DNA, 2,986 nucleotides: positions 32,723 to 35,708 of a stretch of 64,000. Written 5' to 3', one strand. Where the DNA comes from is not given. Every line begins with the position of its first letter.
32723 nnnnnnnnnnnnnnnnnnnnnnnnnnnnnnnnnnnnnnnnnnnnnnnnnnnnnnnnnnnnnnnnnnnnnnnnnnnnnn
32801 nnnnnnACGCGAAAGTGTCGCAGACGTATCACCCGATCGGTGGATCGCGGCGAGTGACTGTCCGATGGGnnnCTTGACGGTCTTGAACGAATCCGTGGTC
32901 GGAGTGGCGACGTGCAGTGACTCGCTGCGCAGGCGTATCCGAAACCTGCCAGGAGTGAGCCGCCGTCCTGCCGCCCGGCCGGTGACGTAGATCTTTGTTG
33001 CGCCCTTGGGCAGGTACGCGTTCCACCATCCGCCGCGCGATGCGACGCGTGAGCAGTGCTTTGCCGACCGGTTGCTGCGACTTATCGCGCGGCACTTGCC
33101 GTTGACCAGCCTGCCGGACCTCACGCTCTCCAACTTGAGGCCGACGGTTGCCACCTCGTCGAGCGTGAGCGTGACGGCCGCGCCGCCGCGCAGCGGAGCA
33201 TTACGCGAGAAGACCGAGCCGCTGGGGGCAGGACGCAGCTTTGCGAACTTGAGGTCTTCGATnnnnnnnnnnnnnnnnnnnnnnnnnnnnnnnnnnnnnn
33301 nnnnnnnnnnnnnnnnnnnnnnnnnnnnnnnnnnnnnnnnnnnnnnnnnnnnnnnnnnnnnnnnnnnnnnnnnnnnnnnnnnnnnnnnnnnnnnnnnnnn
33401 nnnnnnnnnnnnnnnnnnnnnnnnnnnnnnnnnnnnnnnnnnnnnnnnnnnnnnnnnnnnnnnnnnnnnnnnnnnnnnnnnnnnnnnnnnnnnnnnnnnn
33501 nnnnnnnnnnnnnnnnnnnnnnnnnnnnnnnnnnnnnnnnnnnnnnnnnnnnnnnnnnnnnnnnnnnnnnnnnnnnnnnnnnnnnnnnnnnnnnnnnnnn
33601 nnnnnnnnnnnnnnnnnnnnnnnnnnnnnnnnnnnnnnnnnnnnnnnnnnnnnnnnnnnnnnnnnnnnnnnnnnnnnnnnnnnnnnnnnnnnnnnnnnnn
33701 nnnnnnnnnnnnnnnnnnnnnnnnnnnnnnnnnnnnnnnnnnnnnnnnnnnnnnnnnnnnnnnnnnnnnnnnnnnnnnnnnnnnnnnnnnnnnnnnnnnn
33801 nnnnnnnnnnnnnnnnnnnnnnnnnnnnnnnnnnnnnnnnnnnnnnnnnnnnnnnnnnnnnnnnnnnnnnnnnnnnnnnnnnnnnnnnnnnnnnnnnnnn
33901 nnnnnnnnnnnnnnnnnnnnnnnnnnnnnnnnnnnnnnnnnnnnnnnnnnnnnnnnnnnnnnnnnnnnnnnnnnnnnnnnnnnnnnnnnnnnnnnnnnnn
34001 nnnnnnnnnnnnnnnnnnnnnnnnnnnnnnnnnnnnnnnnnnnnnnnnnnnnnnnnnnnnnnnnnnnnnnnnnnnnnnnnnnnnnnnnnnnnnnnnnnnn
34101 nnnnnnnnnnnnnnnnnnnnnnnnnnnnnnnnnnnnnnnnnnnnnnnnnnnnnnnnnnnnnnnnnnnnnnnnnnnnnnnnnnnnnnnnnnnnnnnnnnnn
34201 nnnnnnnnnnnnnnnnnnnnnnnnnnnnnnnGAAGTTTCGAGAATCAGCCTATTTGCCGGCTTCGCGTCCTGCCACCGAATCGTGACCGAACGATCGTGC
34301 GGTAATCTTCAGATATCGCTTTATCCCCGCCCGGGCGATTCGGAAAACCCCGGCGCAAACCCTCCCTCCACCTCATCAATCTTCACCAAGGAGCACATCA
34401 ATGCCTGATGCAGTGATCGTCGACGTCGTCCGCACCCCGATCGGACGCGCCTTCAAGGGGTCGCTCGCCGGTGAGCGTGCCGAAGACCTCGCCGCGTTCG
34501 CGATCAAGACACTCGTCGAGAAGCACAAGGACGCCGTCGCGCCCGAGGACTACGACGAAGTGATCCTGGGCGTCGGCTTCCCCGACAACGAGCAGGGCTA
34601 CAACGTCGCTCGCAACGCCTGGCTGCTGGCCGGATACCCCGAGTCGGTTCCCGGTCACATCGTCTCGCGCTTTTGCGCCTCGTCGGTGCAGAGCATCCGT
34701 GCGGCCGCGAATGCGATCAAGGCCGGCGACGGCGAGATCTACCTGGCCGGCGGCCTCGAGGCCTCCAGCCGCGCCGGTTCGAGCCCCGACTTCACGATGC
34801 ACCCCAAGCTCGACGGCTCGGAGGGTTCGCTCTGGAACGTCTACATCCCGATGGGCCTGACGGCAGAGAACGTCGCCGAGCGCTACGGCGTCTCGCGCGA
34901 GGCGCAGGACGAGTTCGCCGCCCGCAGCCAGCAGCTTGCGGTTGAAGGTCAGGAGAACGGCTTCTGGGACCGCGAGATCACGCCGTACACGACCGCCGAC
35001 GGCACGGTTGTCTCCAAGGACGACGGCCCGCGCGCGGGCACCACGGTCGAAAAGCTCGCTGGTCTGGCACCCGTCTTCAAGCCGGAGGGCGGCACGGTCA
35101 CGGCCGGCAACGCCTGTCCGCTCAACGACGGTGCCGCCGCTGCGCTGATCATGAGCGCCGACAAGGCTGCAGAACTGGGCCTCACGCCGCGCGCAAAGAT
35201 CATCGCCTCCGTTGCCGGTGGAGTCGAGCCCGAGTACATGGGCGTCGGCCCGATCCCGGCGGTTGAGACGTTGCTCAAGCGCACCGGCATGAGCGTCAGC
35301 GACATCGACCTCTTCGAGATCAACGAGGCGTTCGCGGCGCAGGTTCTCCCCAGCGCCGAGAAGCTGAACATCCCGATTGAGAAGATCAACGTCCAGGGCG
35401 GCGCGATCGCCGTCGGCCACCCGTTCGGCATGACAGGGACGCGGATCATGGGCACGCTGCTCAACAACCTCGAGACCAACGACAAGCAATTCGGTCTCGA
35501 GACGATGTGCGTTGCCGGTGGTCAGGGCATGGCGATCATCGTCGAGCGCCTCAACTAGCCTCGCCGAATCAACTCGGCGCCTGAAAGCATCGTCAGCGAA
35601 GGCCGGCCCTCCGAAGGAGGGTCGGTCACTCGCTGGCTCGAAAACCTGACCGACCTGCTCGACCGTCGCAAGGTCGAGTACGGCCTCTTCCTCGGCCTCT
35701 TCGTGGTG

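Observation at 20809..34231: Four tandem secreted SGNH esterase paralogs built as catalytic head - variable stalk - common C-terminal module (stalk = none, collagen-like, 12 repeats, 18 repeats)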

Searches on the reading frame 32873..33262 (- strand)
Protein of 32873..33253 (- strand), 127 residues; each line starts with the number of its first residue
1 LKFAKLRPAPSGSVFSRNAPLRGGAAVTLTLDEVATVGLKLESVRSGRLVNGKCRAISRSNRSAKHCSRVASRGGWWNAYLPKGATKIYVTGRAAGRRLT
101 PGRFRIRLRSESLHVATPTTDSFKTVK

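Call 24: search_protein_families(library=pfam, proteins=[window:32873-33253:-], max_evalue=10)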
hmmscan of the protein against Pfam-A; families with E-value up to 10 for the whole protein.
seq(127 aa): 0 families

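Call 28: search_solved_structures(query=A2, max_evalue=10, show_alignments=2)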
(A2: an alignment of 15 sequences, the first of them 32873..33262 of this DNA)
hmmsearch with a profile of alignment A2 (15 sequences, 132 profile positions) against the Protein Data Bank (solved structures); distinct sequences matched with E-value up to 10: 0.

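Call 37: search_protein_representatives(alignment_id=A2)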
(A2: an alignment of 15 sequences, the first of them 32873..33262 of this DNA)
Query: 15 sequences, 132 profile positions. Proteins with E-value up to 0.001 (for the whole library): 6723; up to 1e-10: 1249; up to 1e-30: 4. The best 150 are listed.
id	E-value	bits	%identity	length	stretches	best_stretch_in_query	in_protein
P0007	5.9e-50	184.8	-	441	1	1-132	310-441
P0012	3.1e-49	182.5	-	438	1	2-132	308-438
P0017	2.2e-46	173.3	-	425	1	1-132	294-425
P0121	6.4e-35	136.2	-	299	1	2-132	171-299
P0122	5.2e-27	110.6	-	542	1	2-129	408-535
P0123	7.2e-24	100.4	-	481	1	2-132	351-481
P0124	1.1e-23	99.8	-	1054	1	2-132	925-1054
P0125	1.3e-23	99.6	-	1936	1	2-132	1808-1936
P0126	4.6e-20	88.1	-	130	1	18-127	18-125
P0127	6.0e-20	87.7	-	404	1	5-132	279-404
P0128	9.0e-20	87.2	-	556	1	5-131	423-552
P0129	1.2e-19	86.8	-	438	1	6-119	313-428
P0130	1.8e-19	86.2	-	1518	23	83-118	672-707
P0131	2.1e-19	86.0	-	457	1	20-124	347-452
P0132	3.8e-19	85.1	-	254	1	16-130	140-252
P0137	4.9e-17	78.3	-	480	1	8-132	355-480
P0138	6.3e-17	78.0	-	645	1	22-132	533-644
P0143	1.4e-16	76.8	-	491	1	23-132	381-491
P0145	1.5e-16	76.7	-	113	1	25-132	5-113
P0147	2.1e-16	76.3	-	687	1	6-132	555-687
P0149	2.4e-16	76.1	-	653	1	6-132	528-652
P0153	3.1e-16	75.7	-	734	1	6-132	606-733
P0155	3.2e-16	75.7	-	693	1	6-117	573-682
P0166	7.7e-16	74.4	-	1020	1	5-117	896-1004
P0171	1.2e-15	73.8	-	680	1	7-132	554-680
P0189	3.0e-15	72.5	-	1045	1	8-132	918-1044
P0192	4.2e-15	72.0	-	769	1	5-130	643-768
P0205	6.9e-15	71.4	-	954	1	8-130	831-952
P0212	8.6e-15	71.1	-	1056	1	11-132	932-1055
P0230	1.4e-14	70.3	-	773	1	5-123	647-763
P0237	1.6e-14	70.2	-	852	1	14-132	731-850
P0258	3.2e-14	69.2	-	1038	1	14-132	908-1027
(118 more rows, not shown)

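Call 40: predict_structure(alignment_id=A2)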
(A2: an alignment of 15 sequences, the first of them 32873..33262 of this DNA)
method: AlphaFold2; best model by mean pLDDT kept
length: 130 residues; sequences in the alignment: 15
mean_pLDDT: 91.0   pTM: 0.79
mean pLDDT of the five models: 91.0, 90.7, 90.2, 88.9, 86.5
residues with pLDDT >= 90: 101; 70-90: 26; 50-70: 3; < 50: 0
segments of 3 or more residues with pLDDT < 50: none
pLDDT, mean of each block of 10 residues (from residue 1): 79 92 92 92 95 95 95 93 94 91 94 85 89
secondary structure, 60 per line:
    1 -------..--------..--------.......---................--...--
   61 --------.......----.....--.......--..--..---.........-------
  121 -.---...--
elements in order: E28-34 E38-53 E56-58 E69-75 E80-84 E87-93 E105-113 E126-128

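Call 45: search_protein_families(library=pfam, alignment_id=A4, max_evalue=0.00001)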
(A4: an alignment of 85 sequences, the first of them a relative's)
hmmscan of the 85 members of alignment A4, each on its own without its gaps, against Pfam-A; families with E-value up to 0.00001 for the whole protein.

A. member 1, P0121 (299 aa): 1 family
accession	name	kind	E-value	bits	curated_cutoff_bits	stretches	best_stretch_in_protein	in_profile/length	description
PF13472.12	Lipase_GDSL_2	-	2.5e-08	35.1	32.9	1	3-116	91-176/178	GDSL-like Lipase/Acylhydrolase family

B. families by the number of members that match (of 85 scanned): 50 families (the first 25 are shown)
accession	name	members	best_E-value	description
PF13472.12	Lipase_GDSL_2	11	5.8e-20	GDSL-like Lipase/Acylhydrolase family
PF19077.6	Big_13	5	9e-54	Bacterial Ig-like domain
PF07676.18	PD40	5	1.8e-25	WD40-like Beta Propeller Repeat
PF09136.16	Glucodextran_B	5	2e-18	Glucodextranase, domain B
PF24684.1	Vgb_lyase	4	1.1e-106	Virginiamycin B lyase family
PF18911.6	PKD_4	3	1.8e-15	PKD domain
PF08450.18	SGL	3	7.9e-15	SMP-30/Gluconolactonase/LRE-like region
PF13418.12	Kelch_4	2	2.9e-36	Galactose oxidase, central domain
PF10282.15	Lactonase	2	2.1e-32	Lactonase, 7-bladed beta-propeller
PF01344.31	Kelch_1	2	2.8e-32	Kelch motif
PF00353.25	HemolysinCabind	2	1.7e-30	RTX calcium-binding nonapeptide repeat (4 copies)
PF13964.12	Kelch_6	2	3.3e-29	Kelch motif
PF02412.23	TSP_3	2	2.5e-24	Thrombospondin type 3 repeat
PF07646.21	Kelch_2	2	1.7e-21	Kelch motif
PF24681.1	Kelch_KLHDC2_KLHL20_DRC7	2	1.1e-18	KLHDC2/KLHL20/DRC7 Kelch-repeats domain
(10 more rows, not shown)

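Call 49: find_homologous_proteins(query=A2, max_evalue=0.00001)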
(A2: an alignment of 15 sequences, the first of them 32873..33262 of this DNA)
Query A2 (15 sequences) (130 aa, profile of the alignment): 7 proteins with E <= 0.00001 among 8000 candidates.
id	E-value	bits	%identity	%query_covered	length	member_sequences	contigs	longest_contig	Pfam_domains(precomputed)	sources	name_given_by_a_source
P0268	3.2e-12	64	32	67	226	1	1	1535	PF00801.27,PF18911.7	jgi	jgi:hypothetical protein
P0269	1.3e-11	62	30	78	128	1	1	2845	-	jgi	jgi:hypothetical protein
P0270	1.4e-7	49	33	74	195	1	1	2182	-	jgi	jgi:hypothetical protein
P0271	2.2e-6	46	30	68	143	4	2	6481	-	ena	-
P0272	2.4e-6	45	30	80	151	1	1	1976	-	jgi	jgi:hypothetical protein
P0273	2.7e-6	45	38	73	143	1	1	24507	-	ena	-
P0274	4.4e-6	45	30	62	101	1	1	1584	-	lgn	-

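Call 56: list_cluster_members(proteins=[P0128, P0137, P0143, P0147, P0149, P0153, P0166, P0189, P0205, P0212])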
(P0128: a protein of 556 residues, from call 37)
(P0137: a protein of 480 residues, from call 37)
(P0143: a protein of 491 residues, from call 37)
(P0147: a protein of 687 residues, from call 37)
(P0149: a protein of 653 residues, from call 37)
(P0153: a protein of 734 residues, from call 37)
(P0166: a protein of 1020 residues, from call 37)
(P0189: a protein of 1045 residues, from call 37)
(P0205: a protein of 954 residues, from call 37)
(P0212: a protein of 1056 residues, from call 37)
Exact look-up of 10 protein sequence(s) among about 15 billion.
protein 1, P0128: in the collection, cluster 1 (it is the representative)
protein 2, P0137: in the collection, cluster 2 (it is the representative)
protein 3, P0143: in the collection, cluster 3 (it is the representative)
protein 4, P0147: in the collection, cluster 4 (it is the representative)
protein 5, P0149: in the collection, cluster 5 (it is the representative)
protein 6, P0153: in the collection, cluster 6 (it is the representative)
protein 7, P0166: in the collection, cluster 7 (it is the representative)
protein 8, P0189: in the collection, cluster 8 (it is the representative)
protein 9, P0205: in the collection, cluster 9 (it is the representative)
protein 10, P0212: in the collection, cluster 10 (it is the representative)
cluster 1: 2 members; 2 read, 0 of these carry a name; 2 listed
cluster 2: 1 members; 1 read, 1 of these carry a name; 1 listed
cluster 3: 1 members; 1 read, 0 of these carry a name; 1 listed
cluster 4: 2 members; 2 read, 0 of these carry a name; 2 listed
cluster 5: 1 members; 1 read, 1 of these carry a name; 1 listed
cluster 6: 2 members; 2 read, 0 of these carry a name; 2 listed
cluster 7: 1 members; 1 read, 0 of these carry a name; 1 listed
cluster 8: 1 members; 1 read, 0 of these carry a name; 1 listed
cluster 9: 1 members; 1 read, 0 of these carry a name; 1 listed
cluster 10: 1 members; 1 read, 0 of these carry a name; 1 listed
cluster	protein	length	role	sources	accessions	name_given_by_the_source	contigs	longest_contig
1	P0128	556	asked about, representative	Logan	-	-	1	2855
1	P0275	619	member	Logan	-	-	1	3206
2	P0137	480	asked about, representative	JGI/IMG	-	CSLREA domain-containing protein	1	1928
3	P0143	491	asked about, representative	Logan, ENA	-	-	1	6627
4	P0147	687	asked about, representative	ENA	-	-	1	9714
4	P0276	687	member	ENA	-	-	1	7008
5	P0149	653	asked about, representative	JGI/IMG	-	hypothetical protein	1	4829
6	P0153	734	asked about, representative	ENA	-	-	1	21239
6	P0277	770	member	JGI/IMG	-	-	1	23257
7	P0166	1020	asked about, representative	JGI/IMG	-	-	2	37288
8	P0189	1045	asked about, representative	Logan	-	-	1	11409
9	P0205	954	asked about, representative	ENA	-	-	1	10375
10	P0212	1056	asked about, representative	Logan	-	-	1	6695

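Call 62: find_encoding_contigs(protein=P0125, flank=10000, max_places=1)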
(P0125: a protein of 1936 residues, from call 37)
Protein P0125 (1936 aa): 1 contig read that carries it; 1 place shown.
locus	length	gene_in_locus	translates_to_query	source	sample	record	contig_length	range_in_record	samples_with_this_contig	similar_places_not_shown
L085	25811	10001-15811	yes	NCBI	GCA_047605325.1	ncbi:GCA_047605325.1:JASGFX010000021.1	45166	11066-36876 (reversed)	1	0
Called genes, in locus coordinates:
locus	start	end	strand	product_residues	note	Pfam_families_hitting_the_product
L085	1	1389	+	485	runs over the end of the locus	-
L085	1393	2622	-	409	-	PF13657:Couple_hipA, PF07804:HipA_C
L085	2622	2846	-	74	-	PF13560:HTH_31, PF01381:HTH_3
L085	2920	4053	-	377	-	PF21959:DUF6923 (faint), PF24684:Vgb_lyase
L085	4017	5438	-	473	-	-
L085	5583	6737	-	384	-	PF00108:Thiolase_N, PF02803:Thiolase_C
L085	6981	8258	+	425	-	PF13472:Lipase_GDSL_2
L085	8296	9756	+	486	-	PF13472:Lipase_GDSL_2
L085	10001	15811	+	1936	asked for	PF13472:Lipase_GDSL_2, PF17166:DUF5126 (faint), PF17936:Big_6 (faint), PF19077:Big_13 (faint), PF19625:DUF6130 (faint), PF22433:MtxA_IG-like (faint), PF24421:Ig_J (faint)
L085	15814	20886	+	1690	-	PF13472:Lipase_GDSL_2, PF09136:Glucodextran_B (faint), PF09829:DUF2057 (faint), PF12733:Cadherin-like (faint)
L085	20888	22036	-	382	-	PF02771:Acyl-CoA_dh_N, PF02770:Acyl-CoA_dh_M, PF00441:Acyl-CoA_dh_1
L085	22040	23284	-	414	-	PF02771:Acyl-CoA_dh_N, PF02770:Acyl-CoA_dh_M, PF00441:Acyl-CoA_dh_1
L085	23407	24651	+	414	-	PF13191:AAA_16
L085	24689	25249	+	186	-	PF02525:Flavodoxin_2, PF03358:FMN_red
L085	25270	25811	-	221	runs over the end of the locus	PF00300:His_Phos_1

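Call 72: search_protein_families(library=ncbifam, alignment_id=A4, max_evalue=0.00001)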
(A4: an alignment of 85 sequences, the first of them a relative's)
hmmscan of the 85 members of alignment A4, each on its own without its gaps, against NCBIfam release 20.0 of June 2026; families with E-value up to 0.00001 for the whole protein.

A. member 1, P0121 (299 aa): 0 families

B. families by the number of members that match (of 85 scanned): 41 families (the first 25 are shown)
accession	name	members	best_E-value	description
NF041518.1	choice_anch_Q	13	6.1e-24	choice-of-anchor Q domain-containing protein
NF033510.3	Ca_tandemer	5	6.7e-25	Ca2+-stabilized repeat-containing adhesin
NF000022.1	stregra_B_VgbA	4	3.4e-89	streptogramin B lyase Vgb(A)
NF000096.1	stregra_B_VgbB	4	6.3e-70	streptogramin B lyase Vgb(B)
NF047446.1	barrel_OmpL47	4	9.6e-56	OmpL47-type beta-barrel domain-containing protein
NF047638.1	throspo3_MtsC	4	6.7e-38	cell-cell cohesion MYXO-CTERM protein MtsC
NF045500.1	Omp28_seleno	4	1.7e-17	Omp28-related selenoprotein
NF053835.1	PDIAV_lipo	3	6.3e-13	PDIAV motif-containing lipoprotein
TIGR02171.1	Fb_sc_TIGR02171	3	4.5e-12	TIGR02171 family lipoprotein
NF047441.1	Lepto_OmpL47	2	4.4e-32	multi-beta-barrel domain surface protein OmpL47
NF052501.1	RdCuOxGlxASco2837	2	4.3e-21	radical copper oxidase GlxA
NF033206.1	ScyE_fam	2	2.3e-19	ScyD/ScyE family protein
TIGR03606.1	non_repeat_PQQ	2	1.4e-15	glucose/sorbosone family PQQ-dependent dehydrogenase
NF040520.1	Ig_like_BLP2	2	2.4e-14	Ig-like repeat protein Blp2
TIGR02800.1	propeller_TolB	2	3.9e-10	Tol-Pal system beta propeller repeat protein TolB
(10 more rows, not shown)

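Call 81: search_dna_similar(query=P0145, collection=plasmids, mode=protein, max_evalue=0.001, max_rows=30)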
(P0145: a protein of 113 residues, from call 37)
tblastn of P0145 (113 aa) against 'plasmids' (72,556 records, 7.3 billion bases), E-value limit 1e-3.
No match.

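Call 82: list_cluster_members(proteins=[P0122, P0129, P0131, P0138, P0155, P0171, P0192, P0230, P0237, P0258])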
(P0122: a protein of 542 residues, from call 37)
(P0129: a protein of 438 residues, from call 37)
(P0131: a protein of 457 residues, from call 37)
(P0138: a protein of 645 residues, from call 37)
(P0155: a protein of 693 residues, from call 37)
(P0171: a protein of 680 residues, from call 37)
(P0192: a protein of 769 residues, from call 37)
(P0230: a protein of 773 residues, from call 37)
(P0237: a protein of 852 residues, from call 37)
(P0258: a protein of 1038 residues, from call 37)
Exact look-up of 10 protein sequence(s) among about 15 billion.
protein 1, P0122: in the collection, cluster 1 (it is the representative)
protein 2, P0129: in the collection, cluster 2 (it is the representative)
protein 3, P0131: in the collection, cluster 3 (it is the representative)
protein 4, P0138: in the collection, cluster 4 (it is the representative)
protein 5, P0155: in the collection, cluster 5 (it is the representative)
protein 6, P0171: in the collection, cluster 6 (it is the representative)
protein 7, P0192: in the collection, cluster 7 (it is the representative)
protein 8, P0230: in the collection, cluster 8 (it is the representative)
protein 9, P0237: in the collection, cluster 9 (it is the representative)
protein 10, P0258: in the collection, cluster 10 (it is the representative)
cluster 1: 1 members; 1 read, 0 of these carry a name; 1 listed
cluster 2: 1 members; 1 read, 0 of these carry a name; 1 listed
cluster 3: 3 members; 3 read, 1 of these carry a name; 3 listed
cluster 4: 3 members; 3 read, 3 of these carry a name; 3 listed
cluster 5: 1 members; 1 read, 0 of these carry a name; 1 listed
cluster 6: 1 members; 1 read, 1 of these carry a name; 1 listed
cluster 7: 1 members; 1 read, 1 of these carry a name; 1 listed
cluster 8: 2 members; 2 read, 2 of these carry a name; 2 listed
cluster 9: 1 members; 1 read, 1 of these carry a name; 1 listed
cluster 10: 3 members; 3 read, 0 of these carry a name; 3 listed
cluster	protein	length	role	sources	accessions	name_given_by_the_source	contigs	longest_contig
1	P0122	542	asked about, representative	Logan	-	-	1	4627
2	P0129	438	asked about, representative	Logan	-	-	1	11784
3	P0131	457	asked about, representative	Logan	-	-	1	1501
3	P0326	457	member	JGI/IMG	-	lysophospholipase L1-like esterase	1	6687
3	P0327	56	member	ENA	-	-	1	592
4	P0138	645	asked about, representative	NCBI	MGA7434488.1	MAG: hypothetical protein WBW44_02585, partial [Solirubrobacterales bacterium]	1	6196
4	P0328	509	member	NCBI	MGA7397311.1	MAG: hypothetical protein WBW62_07695, partial [Solirubrobacterales bacterium]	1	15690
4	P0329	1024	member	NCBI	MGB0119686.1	MAG: hypothetical protein WBP55_01880 [Solirubrobacterales bacterium]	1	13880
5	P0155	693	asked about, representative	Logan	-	-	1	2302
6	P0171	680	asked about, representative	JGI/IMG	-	hypothetical protein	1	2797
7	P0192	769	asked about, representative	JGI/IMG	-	hypothetical protein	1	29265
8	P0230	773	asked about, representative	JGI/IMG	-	hypothetical protein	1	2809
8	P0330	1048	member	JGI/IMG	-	Zn-dependent metalloprotease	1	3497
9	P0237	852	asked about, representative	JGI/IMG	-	hypothetical protein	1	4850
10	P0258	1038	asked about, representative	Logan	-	-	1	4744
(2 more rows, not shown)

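Call 88: fold_search(model_id=the predicted structure, library=pdb)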
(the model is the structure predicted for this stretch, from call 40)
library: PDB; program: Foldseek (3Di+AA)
matches with E <= 10: 1469; with E <= 0.001: 0
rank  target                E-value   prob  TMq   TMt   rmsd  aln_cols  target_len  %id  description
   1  4gej_J                3.1e-03  0.90  0.30  0.30   7.7       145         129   12  N-terminal domain of VDUP-1 (released 2013-02-27)
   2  4gej_D                9.9e-03  0.80  0.30  0.30   8.0       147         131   14  N-terminal domain of VDUP-1 (released 2013-02-27)
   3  4gej_B                1.3e-02  0.77  0.31  0.30   7.9       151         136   12  N-terminal domain of VDUP-1 (released 2013-02-27)
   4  3vi3_A                1.3e-02  0.72  0.27  0.09  12.6       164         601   10  Crystal structure of alpha5beta1 integrin headpiece (ligand-free form) (released 2012-02-22)
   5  6r5p_A                1.5e-02  0.89  0.32  0.08   8.8       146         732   13  The crystal structure of Glycoside Hydrolase BglX inactive mutant D286N from P. aeruginosa in complex with glucose (released 2020-04-15)
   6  4gei                  1.8e-02  0.57  0.28  0.25  10.1       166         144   13  N-terminal domain of VDUP-1 (released 2013-02-27)
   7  4gej_H                1.9e-02  0.82  0.34  0.32   7.5       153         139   12  N-terminal domain of VDUP-1 (released 2013-02-27)
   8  6s09_E                2.1e-02  0.41  0.22  0.18  15.5       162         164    9  C-terminally extended and N-terminally truncated variant of FimA E. coli at 1.5 Angstrom resolution (released 2020-07-15)
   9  3frp_G                2.4e-02  0.75  0.27  0.19  11.5       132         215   12  Crystal Structure of Cobra Venom Factor, a Co-factor for C3- and C5 convertase CVFBb (released 2009-04-28)
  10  5fqe_A                2.4e-02  0.66  0.30  0.10  19.4       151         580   16  The details of glycolipid glycan hydrolysis by the structural analysis of a family 123 glycoside hydrolase from Clostr (released 2016-03-30)
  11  5neu_A                3.0e-02  0.41  0.25  0.09  14.1       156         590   15  Localised Reconstruction of Integrin alpha V beta 6 bound to Foot and Mouth Disease Virus O1 Manisa - Pose B. (released 2017-06-21)
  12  5fqg_A                3.1e-02  0.63  0.31  0.11  19.3       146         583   16  The details of glycolipid glycan hydrolysis by the structural analysis of a family 123 glycoside hydrolase from Clostr (released 2016-03-30)
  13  5xxm_A                4.1e-02  0.82  0.32  0.09   8.4       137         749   14  Crystal structure of GH3 beta-glucosidase from Bacteroides thetaiotaomicron in complex with gluconolactone (released 2017-12-13)
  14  8oxz_P                4.5e-02  0.51  0.29  0.09  13.6       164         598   11  Rat alpha5beta1 integrin, headpiece (released 2024-11-13)
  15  5fr0                  4.8e-02  0.54  0.31  0.11  19.3       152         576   16  The details of glycolipid glycan hydrolysis by the structural analysis of a family 123 glycoside hydrolase from Clostrid (released 2016-03-30)
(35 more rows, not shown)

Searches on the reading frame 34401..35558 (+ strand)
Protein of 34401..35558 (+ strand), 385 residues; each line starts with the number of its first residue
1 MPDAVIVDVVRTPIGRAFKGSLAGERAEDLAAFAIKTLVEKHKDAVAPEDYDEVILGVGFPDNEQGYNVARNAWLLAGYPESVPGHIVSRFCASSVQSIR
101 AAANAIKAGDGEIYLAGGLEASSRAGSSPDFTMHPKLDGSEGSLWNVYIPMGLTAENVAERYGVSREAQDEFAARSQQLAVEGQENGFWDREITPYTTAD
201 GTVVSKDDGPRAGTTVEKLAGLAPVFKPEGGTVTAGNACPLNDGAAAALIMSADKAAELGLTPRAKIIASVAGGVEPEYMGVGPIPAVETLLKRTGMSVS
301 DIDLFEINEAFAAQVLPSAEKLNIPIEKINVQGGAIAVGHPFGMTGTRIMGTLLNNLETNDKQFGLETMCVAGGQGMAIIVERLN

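Call 12: search_protein_families(library=pfam, proteins=[window:34401-35558:+], max_evalue=0.001)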
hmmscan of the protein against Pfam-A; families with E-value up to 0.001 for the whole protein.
window:34401-35558:+ (385 aa): 2 families
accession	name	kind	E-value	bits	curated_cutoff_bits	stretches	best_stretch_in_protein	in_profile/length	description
PF00108.29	Thiolase_N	-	1.7e-68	231.3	26.4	1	5-253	2-259/260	Thiolase, N-terminal domain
PF02803.24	Thiolase_C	-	1.5e-47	160.7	27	1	262-383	2-123/123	Thiolase, C-terminal domain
